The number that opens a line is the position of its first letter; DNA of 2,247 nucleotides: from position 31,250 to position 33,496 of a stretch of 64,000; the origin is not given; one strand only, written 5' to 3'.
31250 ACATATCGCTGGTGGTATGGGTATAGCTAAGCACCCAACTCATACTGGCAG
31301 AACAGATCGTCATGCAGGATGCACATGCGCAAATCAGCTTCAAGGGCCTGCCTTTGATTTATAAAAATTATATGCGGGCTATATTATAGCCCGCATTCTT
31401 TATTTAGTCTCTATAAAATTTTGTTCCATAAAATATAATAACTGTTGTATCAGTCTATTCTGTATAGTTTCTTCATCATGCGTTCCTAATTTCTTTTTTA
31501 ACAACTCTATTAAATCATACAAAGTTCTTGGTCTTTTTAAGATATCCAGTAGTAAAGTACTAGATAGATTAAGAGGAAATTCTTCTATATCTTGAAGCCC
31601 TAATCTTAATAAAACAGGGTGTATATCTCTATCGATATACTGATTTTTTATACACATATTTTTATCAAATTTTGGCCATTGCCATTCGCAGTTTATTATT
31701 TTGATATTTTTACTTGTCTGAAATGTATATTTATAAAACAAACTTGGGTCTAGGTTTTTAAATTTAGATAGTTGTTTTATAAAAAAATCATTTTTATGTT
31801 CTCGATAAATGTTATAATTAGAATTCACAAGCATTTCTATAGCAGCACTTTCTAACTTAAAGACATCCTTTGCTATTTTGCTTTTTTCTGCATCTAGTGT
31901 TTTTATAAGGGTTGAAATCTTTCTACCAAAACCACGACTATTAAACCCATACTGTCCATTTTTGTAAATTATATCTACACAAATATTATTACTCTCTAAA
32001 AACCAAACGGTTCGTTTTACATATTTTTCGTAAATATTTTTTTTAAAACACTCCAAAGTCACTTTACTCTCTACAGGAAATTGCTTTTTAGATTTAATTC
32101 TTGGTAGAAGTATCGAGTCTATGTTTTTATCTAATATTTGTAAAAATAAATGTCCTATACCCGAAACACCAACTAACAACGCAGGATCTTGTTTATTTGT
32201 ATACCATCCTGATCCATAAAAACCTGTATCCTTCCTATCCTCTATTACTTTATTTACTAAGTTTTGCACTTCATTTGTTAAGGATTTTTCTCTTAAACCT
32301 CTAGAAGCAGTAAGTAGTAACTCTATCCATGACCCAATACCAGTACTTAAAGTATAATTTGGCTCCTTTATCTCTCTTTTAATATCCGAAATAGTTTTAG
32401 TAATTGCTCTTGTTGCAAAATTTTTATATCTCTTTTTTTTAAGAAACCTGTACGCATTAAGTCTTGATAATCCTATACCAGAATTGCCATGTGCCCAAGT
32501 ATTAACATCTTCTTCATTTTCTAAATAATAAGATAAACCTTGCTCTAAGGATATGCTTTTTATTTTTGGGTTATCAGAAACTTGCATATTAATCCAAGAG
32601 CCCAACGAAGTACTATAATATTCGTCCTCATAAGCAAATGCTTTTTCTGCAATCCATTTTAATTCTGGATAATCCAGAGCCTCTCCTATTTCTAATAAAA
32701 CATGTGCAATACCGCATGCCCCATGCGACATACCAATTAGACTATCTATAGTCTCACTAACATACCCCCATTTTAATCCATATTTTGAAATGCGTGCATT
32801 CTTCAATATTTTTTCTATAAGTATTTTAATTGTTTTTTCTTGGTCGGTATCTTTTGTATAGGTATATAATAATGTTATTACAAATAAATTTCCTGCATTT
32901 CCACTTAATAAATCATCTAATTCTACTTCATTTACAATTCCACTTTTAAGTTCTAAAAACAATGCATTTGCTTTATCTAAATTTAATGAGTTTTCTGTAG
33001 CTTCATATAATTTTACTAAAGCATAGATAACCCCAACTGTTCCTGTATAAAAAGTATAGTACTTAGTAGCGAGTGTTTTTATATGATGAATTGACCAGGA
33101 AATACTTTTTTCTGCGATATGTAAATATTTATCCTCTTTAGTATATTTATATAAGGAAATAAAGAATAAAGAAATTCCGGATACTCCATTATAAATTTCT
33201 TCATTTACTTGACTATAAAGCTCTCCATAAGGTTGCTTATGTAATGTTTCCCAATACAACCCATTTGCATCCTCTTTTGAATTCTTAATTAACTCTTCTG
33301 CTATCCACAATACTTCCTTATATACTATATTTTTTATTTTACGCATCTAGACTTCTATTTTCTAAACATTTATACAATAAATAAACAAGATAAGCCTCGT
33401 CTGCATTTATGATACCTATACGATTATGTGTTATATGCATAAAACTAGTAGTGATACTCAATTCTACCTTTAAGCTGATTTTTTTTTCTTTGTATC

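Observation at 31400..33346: LanC-like protein appears to lack all three canonical zinc ligands and carries an unknown C-terminal domain of about 230 aa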

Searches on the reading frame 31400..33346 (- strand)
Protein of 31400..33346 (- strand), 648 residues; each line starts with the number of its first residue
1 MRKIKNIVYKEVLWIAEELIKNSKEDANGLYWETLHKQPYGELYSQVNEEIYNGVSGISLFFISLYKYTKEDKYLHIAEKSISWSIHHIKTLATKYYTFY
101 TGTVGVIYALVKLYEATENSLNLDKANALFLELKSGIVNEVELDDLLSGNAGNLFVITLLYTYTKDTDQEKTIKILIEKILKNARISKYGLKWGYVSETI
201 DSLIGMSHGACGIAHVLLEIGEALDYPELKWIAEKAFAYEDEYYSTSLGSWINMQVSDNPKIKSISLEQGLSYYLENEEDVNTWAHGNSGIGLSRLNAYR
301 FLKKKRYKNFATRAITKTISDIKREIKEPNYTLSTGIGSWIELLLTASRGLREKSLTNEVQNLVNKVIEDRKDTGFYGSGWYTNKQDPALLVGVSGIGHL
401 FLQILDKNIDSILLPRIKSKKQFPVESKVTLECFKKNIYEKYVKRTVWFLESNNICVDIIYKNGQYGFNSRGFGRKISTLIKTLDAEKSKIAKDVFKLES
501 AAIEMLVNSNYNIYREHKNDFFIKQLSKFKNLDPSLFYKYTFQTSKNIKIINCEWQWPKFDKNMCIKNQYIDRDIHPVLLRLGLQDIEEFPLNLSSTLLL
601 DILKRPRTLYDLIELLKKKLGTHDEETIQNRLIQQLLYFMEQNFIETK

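Call 5: search_protein_families(library=pfam, proteins=[window:31400-33346:-], max_evalue=0.01)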
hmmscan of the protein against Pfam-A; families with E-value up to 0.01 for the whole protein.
window:31400-33346:- (648 aa): 3 families
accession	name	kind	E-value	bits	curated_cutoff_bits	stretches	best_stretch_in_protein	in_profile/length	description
PF05147.19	LANC_like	-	1.7e-49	168.7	23.2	1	47-411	3-344/350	Lanthionine synthetase C-like protein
PF07944.18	Beta-AFase-like_GH127_cat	-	0.00024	20.7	24.9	0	46-125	168-250/376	Beta-L-arabinofuranosidase, GH127 catalytic domain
PF03663.20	Glyco_hydro_76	-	0.005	16.8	25.9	0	51-103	150-203/366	Glycosyl hydrolase family 76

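Call 6: search_solved_structures(query=window:31400-33346:-, max_evalue=1, show_alignments=4)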
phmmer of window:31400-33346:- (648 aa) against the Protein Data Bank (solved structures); distinct sequences matched with E-value up to 1: 7.
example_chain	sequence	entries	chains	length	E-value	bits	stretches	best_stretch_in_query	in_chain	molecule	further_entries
6wq1_A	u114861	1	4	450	7.1e-12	47.9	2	51-236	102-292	LanC-like protein 2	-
6st5_A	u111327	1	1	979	7.6e-11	44.5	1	10-414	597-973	LicM2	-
3e6u_A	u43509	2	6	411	4.1e-06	28.8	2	52-220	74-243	LanC-like protein 1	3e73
8d0v_A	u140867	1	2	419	4.5e-06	28.7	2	52-220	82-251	Glutathione S-transferase LANCL1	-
8czk_A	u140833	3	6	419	4.5e-06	28.7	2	52-220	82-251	Glutathione S-transferase LANCL1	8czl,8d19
8sao_B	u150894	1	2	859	0.00017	23.5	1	47-85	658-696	Class III lanthionine synthetase LanKC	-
3t33_A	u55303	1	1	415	0.00036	22.4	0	51-88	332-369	G protein coupled receptor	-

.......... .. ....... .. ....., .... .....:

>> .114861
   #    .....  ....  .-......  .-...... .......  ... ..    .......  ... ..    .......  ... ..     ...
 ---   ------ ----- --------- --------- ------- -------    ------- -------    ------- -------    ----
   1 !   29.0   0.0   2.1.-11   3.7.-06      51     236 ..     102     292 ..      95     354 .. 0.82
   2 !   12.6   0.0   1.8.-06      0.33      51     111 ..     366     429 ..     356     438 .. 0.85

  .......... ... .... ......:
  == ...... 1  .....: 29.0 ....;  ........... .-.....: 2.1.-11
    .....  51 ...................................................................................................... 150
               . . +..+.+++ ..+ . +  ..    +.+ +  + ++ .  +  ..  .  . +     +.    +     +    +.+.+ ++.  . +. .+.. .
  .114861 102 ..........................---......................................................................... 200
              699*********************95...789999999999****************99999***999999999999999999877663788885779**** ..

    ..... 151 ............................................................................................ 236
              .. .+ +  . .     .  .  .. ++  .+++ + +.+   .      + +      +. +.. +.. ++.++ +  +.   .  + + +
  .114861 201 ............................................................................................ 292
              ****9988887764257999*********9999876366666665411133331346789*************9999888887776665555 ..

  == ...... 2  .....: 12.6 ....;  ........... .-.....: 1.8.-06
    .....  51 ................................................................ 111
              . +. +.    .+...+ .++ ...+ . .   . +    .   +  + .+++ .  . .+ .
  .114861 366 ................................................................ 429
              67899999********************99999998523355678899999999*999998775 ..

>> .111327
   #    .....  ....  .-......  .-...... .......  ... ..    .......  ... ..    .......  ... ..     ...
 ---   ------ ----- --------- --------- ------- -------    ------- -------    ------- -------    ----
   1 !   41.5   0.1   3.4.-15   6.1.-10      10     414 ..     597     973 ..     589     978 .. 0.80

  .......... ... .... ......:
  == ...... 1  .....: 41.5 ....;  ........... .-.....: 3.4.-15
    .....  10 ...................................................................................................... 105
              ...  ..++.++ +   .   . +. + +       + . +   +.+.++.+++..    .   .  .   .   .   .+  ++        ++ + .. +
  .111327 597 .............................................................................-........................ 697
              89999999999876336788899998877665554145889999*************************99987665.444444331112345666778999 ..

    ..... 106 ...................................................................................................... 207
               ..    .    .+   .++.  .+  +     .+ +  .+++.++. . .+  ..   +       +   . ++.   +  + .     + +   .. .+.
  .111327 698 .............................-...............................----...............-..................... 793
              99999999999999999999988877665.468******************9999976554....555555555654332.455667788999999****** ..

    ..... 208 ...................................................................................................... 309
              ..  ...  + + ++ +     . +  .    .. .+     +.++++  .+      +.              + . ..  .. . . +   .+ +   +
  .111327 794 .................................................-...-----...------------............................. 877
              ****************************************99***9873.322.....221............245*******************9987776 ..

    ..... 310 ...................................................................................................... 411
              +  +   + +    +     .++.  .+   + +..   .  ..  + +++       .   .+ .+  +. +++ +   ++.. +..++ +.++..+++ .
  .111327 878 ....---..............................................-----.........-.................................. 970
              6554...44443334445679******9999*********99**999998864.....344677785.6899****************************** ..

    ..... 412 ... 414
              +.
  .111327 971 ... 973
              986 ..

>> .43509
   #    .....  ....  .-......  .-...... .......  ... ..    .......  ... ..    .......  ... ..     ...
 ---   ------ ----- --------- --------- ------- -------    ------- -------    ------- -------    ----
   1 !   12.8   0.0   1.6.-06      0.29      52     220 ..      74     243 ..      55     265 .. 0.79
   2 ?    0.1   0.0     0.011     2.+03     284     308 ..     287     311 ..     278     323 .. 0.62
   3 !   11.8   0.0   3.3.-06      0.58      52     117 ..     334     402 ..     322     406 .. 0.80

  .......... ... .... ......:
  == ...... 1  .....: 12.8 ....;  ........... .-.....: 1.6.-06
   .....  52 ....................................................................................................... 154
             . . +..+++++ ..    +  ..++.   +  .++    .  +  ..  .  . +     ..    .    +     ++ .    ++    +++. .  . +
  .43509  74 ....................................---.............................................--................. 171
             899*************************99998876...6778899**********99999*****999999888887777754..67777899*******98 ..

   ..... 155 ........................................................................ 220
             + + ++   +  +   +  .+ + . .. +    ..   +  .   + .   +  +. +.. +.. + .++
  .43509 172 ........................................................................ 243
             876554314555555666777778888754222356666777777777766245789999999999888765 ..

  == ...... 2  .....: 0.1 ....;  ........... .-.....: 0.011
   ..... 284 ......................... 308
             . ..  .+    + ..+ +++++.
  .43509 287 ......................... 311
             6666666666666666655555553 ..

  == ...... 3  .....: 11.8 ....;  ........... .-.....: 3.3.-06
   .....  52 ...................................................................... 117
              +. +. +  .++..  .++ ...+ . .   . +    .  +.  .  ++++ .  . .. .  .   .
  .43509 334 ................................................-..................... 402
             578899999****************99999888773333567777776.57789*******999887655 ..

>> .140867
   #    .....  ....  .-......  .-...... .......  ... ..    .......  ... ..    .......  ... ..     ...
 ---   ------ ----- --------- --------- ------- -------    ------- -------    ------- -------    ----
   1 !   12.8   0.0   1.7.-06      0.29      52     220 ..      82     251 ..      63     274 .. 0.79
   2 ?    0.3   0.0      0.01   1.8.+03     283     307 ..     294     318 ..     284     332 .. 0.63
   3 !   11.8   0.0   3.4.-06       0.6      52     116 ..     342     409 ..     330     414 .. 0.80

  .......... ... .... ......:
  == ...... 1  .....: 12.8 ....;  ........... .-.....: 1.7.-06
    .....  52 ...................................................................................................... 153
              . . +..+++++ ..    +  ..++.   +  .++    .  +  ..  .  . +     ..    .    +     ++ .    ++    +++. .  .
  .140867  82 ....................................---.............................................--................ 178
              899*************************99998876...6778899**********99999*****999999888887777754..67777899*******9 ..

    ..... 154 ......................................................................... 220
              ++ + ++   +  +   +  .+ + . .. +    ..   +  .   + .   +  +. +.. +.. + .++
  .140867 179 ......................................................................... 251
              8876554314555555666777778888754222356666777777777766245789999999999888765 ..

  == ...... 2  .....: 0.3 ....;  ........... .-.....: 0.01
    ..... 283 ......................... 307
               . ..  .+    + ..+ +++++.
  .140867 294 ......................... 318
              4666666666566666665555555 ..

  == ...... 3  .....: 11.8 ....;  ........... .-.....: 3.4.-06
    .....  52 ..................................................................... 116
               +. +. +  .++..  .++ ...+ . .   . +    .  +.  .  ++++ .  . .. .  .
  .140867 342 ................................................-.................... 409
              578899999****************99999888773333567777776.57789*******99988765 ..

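Call 7: search_protein_families(library=ncbifam, proteins=[window:31400-33346:-], max_evalue=0.01)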
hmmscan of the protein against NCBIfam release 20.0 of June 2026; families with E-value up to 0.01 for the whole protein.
window:31400-33346:- (648 aa): 3 families
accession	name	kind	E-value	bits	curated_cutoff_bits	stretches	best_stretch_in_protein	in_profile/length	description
TIGR03897.1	lanti_2_LanM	subfamily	8.7e-57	192.6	304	1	10-405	551-930/932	type 2 lanthipeptide synthetase LanM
NF038151.1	lanthi_synth_III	equivalog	7.5e-16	57.7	575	2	87-379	553-812/833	class III lanthionine synthetase LanKC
NF038150.1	lanthi_synth_IV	equivalog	1.1e-15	57.1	650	1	48-321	506-762/851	class IV lanthionine synthetase LanL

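Call 10: find_homologous_proteins(query=window:31400-33346:-, max_evalue=0.00001)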
Query window:31400-33346:- (648 aa): 49 proteins with E <= 0.00001 among 8000 candidates.
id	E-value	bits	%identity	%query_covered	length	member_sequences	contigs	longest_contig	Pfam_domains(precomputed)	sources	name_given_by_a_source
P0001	0.0e+0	1430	98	100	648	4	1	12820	PF05147.20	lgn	-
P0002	0.0e+0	1226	84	100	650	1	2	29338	PF07944.19,PF05147.20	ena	-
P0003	0.0e+0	1221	83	100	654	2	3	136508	PF07944.19,PF05147.20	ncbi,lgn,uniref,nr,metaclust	ncbi:lanthionine synthetase LanC family protein [Aquimarina muelleri]|uniref:Lanthionine synthetase 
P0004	0.0e+0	1219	83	100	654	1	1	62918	PF05147.20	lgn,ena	-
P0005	0.0e+0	1027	69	100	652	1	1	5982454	PF05147.20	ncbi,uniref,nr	ncbi:lanthionine synthetase-like protein [Aquimarina sp. MAR_2010_214]|uniref:lanthionine synthetase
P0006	1.4e-191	656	49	100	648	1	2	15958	PF05147.20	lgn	-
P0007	5.9e-162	559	42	100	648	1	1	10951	PF05147.20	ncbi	-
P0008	3.9e-146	506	40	99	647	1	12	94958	PF05147.20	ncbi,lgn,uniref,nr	ncbi:lanthionine synthetase LanC family protein [uncultured Pedobacter sp.]|uniref:lanthionine synth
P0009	1.6e-121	425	36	98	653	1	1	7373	PF05147.20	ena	-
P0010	9.4e-121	422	35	99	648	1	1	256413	PF07944.19,PF05147.20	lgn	-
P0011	8.1e-102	360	32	99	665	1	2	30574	PF05147.20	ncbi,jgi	jgi:hypothetical protein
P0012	1.0e-99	353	34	100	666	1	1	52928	PF05147.20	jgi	jgi:Lanthionine synthetase C-like protein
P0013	2.6e-88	315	32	98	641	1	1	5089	PF05147.20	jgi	jgi:hypothetical protein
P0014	1.1e-61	227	29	95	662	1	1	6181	PF07944.19,PF05147.20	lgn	-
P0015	4.7e-61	225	28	91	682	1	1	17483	PF07944.19,PF05147.20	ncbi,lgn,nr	ncbi:MAG: hypothetical protein NT166_10905 [Candidatus Aminicenantes bacterium]|nr:hypothetical prot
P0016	8.0e-59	218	28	90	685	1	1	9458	PF05147.20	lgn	-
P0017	3.2e-58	216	29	76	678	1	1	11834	PF07944.19,PF05147.20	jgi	jgi:hypothetical protein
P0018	1.3e-57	214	31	77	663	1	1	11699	PF05147.20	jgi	jgi:hypothetical protein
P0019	2.1e-57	213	28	90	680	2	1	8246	PF05147.20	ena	-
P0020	9.2e-56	208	28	86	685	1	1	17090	PF05147.20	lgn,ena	-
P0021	1.6e-54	204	29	78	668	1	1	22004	PF05147.20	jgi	jgi:hypothetical protein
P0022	5.8e-54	202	28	70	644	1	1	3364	PF07944.19,PF05147.20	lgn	-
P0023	4.6e-49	186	33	57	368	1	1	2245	PF05147.20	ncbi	ncbi:MAG: lanthionine synthetase LanC family protein, partial [Candidatus Levyibacteriota bacterium]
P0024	4.2e-48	183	25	85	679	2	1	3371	PF05147.20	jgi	jgi:hypothetical protein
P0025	2.7e-40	157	30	67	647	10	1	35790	PF05147.20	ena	-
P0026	6.7e-23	99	25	62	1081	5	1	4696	PF13575.13,PF05147.20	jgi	jgi:type 2 lantibiotic biosynthesis protein LanM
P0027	1.7e-19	88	27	59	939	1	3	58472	PF13575.13,PF05147.20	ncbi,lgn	-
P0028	3.6e-18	84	24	61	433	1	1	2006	PF05147.20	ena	-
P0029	1.0e-17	82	24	57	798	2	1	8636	PF17914.7,PF05147.20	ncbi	-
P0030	4.2e-17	80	26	47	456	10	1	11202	PF05147.20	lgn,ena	-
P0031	2.5e-16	78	28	58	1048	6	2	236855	PF13575.13,PF05147.20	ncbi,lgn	-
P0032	4.5e-16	77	28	56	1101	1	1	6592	PF13575.13,PF05147.20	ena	-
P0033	7.9e-16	76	26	64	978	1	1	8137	PF13575.13,PF05147.20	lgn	-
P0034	2.0e-15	75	26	60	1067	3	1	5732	PF13575.13,PF05147.20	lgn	-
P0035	3.6e-15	74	24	57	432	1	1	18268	PF05147.20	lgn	-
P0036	4.7e-15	73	27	57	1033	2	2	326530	PF13575.13,PF05147.20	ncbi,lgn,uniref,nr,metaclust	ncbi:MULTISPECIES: type 2 lanthipeptide synthetase LanM family protein [Bacillus]|uniref:type 2 lant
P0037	6.7e-15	73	27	58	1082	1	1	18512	PF13575.13,PF05147.20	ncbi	-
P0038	4.2e-13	67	23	62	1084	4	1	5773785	PF13575.13,PF05147.20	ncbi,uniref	ncbi:type 2 lanthipeptide synthetase LanM family protein [Peribacillus frigoritolerans]|uniref:type 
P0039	2.7e-12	64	24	57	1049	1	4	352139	PF13575.13,PF05147.20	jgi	jgi:type 2 lantibiotic biosynthesis protein LanM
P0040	1.0e-11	62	25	47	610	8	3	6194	PF13575.13,PF05147.20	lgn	-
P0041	2.7e-11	61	28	39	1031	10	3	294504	PF13575.13,PF05147.20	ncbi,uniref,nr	ncbi:type 2 lantipeptide synthetase LanM [Bacillus thuringiensis]|uniref:type 2 lanthipeptide synthe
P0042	4.4e-11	60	23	57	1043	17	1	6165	PF13575.13,PF05147.20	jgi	jgi:type 2 lantibiotic biosynthesis protein LanM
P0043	4.1e-10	57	24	58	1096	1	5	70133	PF13575.13,PF05147.20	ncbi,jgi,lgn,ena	ncbi:MAG: type 2 lanthipeptide synthetase LanM [Actinomycetes bacterium]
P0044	1.5e-9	55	24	63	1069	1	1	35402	PF13575.13,PF05147.20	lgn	-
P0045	5.4e-9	53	22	43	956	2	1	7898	PF13575.13,PF07944.19,PF05147.20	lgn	-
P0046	1.0e-8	52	24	48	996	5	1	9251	PF13575.13,PF07944.19,PF05147.20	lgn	-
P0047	1.9e-7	48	27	30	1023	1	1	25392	PF13575.13,PF05147.20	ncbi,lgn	-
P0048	3.8e-7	47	24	45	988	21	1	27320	PF13575.13,PF05147.20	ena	-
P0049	7.5e-7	46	26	45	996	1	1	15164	PF13575.13,PF05147.20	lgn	-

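Call 26: find_related_loci(query=A2, collection=genome_contigs, flank=10000)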
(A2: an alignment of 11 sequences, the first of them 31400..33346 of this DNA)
Query A2 (648 aa) in genome_contigs; peptide patterns used: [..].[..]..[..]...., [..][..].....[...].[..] (x = any residue, [..] = any of these).
162 stretches matched a pattern; 16 encode a relative of the query (tblastn E <= 1e-3); 16 distinct loci.
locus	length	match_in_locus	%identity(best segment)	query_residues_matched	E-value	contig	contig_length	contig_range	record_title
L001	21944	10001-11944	83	1-648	0e+0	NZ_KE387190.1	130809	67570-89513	Aquimarina muelleri DSM 19832 H527DRAFT_scaffold00011.11, whole genome shotgun sequence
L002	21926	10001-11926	40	3-645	2e-152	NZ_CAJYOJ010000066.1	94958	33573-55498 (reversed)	MAG: uncultured Pedobacter sp. isolate S3C1012_SP226, whole genome shotgun sequence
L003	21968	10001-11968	30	3-647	1e-76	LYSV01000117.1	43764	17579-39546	MAG: Flammeovirgaceae bacterium BBD 1991-12 Richardson_scaffold_304, whole genome shotgun sequence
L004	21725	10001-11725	27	50-647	4e-74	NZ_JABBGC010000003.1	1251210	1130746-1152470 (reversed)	Chitinophaga fulva strain G-6-1-13 contig3, whole genome shotgun sequence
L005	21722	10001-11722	26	50-646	8e-72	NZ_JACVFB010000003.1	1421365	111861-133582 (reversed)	Chitinophaga varians strain KACC 19415 3, whole genome shotgun sequence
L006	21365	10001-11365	32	12-462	3e-69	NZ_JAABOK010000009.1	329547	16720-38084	Chitinophaga solisilvae strain O9 NODE_9, whole genome shotgun sequence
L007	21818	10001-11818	29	18-647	1e-62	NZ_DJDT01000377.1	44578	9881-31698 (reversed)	MAG: Pedobacter sp. UBA5917 UBA5917_contig_6289, whole genome shotgun sequence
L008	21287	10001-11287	32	15-447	9e-63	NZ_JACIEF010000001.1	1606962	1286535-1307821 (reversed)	Pedobacter zeae strain DSM 100774 Ga0373260_01, whole genome shotgun sequence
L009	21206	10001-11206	30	42-447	1e-61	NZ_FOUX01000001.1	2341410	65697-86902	Chitinophaga sp. YR627, whole genome shotgun sequence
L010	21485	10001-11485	29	10-529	1e-60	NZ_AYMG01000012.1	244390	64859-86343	Pedobacter jeongneungensis strain H1ai Contig12, whole genome shotgun sequence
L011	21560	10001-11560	30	15-550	2e-60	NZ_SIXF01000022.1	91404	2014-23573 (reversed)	Pedobacter kyonggii strain K-4-11-1 contig22, whole genome shotgun sequence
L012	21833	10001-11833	28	10-647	1e-59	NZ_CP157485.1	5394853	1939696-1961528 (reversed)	Pedobacter sp. KACC 23697 chromosome, complete genome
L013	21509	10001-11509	30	1-529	1e-57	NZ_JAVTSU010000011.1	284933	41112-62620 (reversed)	Pedobacter miscanthi strain DE_0302 contig_0011, whole genome shotgun sequence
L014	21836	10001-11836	28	3-646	7e-63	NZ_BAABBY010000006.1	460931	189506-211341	Pedobacter jeongneungensis strain JCM 17626 sequence06, whole genome shotgun sequence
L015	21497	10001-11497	30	10-529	2e-54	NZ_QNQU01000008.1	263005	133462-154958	Pedobacter miscanthi strain RS10 Scaffold8, whole genome shotgun sequence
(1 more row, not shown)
